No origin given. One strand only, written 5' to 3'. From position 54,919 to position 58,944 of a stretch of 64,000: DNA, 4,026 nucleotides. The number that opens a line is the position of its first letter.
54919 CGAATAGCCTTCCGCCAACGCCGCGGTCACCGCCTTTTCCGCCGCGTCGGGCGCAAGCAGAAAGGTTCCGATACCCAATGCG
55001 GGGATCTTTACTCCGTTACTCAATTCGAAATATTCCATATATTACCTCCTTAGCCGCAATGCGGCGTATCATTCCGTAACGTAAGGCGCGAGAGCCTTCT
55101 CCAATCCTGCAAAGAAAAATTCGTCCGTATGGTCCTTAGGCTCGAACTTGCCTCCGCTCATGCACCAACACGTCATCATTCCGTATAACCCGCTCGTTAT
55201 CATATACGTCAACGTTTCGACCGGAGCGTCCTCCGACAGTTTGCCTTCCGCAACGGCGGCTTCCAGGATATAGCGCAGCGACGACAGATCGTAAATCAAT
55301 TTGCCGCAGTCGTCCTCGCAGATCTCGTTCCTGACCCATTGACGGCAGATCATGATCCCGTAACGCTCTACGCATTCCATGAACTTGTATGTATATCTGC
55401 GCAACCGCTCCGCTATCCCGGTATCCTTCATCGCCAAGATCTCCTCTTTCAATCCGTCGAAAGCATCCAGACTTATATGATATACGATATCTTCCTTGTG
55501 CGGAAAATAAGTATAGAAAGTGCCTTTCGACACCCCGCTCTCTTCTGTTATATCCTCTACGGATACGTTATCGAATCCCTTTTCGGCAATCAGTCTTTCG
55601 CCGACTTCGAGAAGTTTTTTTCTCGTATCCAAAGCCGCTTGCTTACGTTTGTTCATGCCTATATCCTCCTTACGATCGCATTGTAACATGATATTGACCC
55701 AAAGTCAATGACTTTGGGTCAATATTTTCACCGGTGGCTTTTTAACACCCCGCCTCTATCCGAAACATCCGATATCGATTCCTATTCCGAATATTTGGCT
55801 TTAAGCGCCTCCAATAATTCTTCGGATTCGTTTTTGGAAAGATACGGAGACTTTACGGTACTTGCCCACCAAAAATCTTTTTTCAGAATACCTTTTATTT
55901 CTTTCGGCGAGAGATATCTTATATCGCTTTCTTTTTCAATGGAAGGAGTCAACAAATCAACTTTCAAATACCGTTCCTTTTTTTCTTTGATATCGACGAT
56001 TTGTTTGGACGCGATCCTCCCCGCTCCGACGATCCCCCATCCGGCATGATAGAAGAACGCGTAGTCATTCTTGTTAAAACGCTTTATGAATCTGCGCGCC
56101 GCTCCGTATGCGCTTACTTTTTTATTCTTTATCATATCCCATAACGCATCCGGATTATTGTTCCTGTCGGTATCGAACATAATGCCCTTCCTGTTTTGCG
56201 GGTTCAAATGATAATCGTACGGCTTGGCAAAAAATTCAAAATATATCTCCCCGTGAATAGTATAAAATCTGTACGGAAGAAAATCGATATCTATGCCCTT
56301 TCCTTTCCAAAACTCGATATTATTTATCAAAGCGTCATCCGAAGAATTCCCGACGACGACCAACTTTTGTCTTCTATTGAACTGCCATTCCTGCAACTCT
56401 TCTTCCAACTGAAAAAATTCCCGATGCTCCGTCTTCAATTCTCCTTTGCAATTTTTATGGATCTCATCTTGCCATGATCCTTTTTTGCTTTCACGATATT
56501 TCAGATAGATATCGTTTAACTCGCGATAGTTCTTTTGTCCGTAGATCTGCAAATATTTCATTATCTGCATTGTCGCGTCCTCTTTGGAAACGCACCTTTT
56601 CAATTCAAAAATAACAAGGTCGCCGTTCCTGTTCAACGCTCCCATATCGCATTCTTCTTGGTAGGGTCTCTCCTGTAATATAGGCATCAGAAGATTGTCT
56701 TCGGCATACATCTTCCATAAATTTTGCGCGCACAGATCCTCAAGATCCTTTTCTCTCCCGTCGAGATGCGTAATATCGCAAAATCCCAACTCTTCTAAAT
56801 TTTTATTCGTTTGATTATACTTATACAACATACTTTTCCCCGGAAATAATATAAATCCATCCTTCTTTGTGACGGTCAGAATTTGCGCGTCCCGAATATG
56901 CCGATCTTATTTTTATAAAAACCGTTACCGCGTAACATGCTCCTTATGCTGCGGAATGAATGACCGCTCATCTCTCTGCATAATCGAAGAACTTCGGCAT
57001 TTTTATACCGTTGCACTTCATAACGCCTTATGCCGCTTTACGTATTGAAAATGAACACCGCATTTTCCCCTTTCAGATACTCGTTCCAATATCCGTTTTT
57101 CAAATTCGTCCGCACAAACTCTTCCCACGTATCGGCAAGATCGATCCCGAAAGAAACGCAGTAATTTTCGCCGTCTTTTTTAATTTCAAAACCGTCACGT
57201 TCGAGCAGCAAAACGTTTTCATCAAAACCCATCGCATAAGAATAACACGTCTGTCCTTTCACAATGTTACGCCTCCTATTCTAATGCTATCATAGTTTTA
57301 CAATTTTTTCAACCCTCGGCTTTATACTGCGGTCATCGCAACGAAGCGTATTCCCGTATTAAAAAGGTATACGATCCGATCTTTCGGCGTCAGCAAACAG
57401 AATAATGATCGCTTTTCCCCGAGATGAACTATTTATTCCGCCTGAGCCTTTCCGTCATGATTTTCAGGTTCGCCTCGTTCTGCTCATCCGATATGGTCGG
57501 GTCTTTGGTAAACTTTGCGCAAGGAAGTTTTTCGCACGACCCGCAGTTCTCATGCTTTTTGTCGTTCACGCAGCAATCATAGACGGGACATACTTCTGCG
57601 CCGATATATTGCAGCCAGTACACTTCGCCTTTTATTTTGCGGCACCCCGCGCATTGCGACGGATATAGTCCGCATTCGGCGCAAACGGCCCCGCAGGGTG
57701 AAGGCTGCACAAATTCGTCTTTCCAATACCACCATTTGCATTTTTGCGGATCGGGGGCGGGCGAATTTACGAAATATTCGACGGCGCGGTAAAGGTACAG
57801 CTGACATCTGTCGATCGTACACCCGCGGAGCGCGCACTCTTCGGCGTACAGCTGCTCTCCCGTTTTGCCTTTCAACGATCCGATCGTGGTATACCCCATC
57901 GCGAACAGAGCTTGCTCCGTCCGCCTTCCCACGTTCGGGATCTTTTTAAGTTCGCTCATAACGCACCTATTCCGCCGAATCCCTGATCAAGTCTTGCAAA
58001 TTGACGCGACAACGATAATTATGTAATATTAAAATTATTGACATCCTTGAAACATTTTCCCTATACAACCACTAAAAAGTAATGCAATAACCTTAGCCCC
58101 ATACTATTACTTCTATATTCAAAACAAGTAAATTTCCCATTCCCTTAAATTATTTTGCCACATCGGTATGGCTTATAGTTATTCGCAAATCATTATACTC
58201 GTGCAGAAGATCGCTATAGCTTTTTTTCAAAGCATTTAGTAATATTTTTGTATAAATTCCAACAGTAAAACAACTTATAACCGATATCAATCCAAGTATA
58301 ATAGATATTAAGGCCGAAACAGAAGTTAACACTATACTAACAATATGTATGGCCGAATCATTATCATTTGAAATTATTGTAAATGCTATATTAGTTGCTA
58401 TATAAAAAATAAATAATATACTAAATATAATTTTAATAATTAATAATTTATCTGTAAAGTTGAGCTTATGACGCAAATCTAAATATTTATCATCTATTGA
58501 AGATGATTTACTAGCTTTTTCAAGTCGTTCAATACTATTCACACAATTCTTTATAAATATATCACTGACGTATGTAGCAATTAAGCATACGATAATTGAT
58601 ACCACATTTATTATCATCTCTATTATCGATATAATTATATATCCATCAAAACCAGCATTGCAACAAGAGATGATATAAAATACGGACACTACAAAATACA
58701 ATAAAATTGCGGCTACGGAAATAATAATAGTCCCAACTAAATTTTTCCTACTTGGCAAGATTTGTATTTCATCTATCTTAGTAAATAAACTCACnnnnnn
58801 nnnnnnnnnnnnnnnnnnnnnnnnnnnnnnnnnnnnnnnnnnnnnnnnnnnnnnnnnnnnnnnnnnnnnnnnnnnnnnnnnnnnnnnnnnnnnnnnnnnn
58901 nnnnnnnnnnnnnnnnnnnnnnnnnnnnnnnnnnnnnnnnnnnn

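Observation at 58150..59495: Translationally coupled pair: unrecognisable 234-aa soluble protein plus 214-aa four-TM protein in ~10-32% GC DNA (candidate novel abortive-infection/defence or exclusion module)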

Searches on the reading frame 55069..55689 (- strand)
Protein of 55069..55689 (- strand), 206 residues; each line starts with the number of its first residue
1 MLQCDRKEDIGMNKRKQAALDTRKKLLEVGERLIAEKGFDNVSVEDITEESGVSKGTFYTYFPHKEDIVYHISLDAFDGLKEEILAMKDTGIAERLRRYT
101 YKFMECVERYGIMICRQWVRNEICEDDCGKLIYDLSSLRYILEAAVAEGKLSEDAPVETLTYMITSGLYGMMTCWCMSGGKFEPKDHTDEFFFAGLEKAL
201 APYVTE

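Call 5: search_protein_families(library=pfam, proteins=[window:55069-55689:-], max_evalue=1)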
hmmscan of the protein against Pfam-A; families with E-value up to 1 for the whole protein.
window:55069-55689:- (206 aa): 5 families
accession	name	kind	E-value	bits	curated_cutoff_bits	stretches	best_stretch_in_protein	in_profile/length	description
PF00440.29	TetR_N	-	1.5e-15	57.1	24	1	26-69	1-44/47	Bacterial regulatory proteins, tetR family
PF13022.12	HTH_Tnp_1_2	-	0.011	16.3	27.9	1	32-70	17-55/122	Helix-turn-helix of insertion element transposase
PF14278.11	TetR_C_8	-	0.025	15.1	26.1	1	148-190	54-96/103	Transcriptional regulator C-terminal region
PF08359.16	TetR_C_4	-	0.04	14.5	21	1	138-188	73-123/133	YsiA-like protein, C-terminal region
PF16859.10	TetR_C_11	-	0.14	12.9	32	1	137-169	59-91/113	Tetracyclin repressor-like, C-terminal domain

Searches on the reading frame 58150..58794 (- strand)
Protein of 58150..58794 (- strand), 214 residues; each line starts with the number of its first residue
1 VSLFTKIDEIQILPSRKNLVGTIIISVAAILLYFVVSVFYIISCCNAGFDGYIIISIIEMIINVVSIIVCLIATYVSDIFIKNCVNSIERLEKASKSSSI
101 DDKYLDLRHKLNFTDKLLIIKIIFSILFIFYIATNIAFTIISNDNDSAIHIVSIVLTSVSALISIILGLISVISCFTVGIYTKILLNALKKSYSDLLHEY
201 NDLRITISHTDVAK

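Call 5: search_protein_families(library=pfam, proteins=[window:58150-58794:-], max_evalue=1)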
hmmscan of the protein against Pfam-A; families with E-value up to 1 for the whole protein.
window:58150-58794:- (214 aa): 2 families
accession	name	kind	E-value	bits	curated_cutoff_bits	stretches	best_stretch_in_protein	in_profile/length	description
PF08395.17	7tm_7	-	0.0002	21.2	26.6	1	54-201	68-203/370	7tm Chemosensory receptor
PF13197.11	DUF4013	-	0.88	9.8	26.9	0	20-84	52-119/168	Protein of unknown function (DUF4013)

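Call 6: search_protein_families(library=padloc, proteins=[window:58150-58794:-], max_evalue=1)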
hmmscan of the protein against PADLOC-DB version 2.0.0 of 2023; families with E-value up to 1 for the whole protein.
window:58150-58794:- (214 aa): 0 families

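Call 7: search_protein_families(library=phrogs, proteins=[window:58150-58794:-], max_evalue=1)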
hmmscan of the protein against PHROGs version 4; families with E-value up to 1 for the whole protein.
window:58150-58794:- (214 aa): 2 families
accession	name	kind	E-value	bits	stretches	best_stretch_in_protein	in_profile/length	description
phrog_4733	-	DNA, RNA and nucleotide metabolism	0.0028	17.8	1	17-98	69-152/323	tubulin PhuZ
phrog_37775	-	unknown function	0.035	15.6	1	60-112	28-80/102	-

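Call 8: search_protein_families(library=ncbifam, proteins=[window:58150-58794:-], max_evalue=1)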
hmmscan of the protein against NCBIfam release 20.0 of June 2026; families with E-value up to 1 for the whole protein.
window:58150-58794:- (214 aa): 0 families

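Call 10: find_homologous_proteins(query=window:58150-58794:-)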
Query window:58150-58794:- (214 aa): 1 proteins with E <= 0.001 among 405 candidates.
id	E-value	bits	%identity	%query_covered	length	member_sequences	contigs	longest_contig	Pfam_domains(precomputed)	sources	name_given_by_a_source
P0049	1.3e-120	418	100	100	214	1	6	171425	-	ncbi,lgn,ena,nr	ncbi:MAG TPA: hypothetical protein IAA90_02795 [Candidatus Ornithoclostridium excrementipullorum]|nr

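Call 80: find_encoding_contigs(protein=P0049, flank=6000, max_places=6)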
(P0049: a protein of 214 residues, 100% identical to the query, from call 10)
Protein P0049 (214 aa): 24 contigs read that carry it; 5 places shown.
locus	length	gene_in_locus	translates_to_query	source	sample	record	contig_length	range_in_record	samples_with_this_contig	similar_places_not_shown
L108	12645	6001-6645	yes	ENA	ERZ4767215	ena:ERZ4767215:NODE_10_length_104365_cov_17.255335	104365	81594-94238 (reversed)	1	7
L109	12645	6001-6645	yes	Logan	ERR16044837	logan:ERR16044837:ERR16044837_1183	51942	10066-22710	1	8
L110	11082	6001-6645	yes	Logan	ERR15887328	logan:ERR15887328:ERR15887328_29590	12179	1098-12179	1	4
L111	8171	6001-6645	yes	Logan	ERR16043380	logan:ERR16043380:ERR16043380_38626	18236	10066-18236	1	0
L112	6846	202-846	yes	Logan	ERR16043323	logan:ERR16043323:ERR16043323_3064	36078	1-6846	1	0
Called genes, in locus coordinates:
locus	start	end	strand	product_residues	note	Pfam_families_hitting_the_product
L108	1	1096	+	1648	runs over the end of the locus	PF09479:Flg_new (faint), PF13306:LRR_5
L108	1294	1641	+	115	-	-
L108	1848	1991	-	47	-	-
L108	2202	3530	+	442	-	PF01938:TRAM (weak), PF05958:tRNA_U5-meth_tr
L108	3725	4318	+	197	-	PF00106:adh_short, PF13561:adh_short_C2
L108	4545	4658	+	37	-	-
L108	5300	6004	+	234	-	-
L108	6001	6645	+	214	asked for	-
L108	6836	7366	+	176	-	PF11731:Cdd1, PF12675:DUF3795 (faint)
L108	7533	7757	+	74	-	-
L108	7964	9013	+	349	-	-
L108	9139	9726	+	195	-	PF00440:TetR_N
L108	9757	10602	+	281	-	PF00248:Aldo_ket_red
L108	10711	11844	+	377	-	PF00248:Aldo_ket_red, PF13746:Fer4_18 (faint), PF14691:Fer4_20 (faint), PF13183:Fer4_8 (weak), PF13237:Fer4_10 (faint), PF12838:Fer4_7 (weak), PF13187:Fer4_9, PF13534:Fer4_17 (weak), +1 more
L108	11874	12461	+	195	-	PF12822:ECF_trnsprt (weak)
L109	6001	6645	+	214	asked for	-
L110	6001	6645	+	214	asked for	-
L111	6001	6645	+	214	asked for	-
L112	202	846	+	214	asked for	-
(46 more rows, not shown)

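Call 103: predict_structure(protein=window:58150-58794:-)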
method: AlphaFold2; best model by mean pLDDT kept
length: 214 residues; sequences in the alignment: 1
mean_pLDDT: 66.5   pTM: 0.48
mean pLDDT of the five models: 66.5, 58.7, 53.2, 53.0, 49.1
residues with pLDDT >= 90: 0; 70-90: 89; 50-70: 106; < 50: 19
segments of 3 or more residues with pLDDT < 50: 1-16
pLDDT, mean of each block of 10 residues (from residue 1): 40 49 67 71 66 68 73 71 69 64 65 62 69 71 71 77 75 73 69 71 63 48
secondary structure, 60 per line:
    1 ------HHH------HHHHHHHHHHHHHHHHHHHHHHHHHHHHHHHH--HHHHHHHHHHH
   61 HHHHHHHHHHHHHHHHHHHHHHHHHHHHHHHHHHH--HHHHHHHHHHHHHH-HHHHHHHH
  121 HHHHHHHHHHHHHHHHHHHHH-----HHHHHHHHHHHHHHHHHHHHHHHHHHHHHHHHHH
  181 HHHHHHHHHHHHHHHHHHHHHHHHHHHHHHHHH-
elements in order: H16-47 H50-95 H98-111 H113-141 H147-213
